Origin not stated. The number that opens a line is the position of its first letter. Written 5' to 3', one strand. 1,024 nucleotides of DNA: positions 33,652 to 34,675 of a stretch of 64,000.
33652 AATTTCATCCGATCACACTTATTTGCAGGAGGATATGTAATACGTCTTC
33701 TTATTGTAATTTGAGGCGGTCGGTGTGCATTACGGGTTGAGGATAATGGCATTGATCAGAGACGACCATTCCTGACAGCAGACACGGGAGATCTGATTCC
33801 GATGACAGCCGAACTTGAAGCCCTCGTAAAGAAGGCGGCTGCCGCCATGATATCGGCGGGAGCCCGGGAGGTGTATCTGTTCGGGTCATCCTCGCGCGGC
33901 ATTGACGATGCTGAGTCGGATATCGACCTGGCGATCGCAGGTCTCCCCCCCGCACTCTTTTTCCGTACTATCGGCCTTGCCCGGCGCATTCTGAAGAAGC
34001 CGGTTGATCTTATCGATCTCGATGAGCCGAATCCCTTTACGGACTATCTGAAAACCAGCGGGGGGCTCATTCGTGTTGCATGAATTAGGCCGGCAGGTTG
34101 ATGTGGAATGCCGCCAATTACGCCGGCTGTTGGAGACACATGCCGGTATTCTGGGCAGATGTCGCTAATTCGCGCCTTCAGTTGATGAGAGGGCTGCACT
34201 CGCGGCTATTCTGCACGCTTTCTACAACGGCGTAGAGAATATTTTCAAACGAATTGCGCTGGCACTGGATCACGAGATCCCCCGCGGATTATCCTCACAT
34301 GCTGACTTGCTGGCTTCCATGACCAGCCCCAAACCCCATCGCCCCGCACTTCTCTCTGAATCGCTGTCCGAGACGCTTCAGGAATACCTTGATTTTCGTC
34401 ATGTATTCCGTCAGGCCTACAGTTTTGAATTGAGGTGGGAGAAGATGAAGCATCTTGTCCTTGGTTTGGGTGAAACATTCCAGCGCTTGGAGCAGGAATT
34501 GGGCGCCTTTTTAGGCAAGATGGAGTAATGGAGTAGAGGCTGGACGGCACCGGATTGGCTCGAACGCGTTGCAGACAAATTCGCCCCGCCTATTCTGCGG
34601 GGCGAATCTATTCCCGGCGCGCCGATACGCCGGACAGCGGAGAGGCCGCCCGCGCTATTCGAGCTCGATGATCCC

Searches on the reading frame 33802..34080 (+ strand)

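Call 46: search_protein_families(library=pfam, proteins=[window:33802-34080:+], max_evalue=0.001)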
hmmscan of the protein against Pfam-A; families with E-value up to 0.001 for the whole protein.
window:33802-34080:+ (93 aa): 2 families
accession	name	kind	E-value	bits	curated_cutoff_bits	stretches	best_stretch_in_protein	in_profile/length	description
PF18765.7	Polbeta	-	3.1e-07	30.9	26.9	1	23-82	15-79/93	Polymerase beta, Nucleotidyltransferase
PF01909.29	NTP_transf_2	-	1.2e-05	26.1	21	1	22-80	15-78/93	Nucleotidyltransferase domain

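Call 88: search_protein_families(library=padloc, proteins=[window:33802-34080:+], max_evalue=0.00001)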
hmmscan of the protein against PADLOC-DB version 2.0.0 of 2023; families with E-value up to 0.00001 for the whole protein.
window:33802-34080:+ (93 aa): 3 families
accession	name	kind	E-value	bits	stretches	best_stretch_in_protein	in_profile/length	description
PDLC04904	PDC-S09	-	1.5e-09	36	1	4-72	8-79/104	-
PDLC04902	PDC-S09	-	9.9e-09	33.4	1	1-73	1-77/97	-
PDLC04906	PDC-S09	-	1.9e-06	26.1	1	9-78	11-85/98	-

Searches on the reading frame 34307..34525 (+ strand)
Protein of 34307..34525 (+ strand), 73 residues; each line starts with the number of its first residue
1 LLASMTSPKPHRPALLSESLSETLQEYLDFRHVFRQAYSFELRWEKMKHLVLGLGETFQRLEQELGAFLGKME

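Call 46: search_protein_families(library=pfam, proteins=[window:34307-34525:+], max_evalue=0.001)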
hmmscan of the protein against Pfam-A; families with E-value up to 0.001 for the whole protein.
window:34307-34525:+ (73 aa): 1 family
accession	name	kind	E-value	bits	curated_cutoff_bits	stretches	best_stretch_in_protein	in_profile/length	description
PF20797.2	HepT-like_2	-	9.3e-16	58.3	27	1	2-70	39-108/110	HepT-like protein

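Call 88: search_protein_families(library=padloc, proteins=[window:34307-34525:+], max_evalue=0.00001)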
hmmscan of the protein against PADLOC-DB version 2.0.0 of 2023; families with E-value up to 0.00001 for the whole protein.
window:34307-34525:+ (73 aa): 0 families
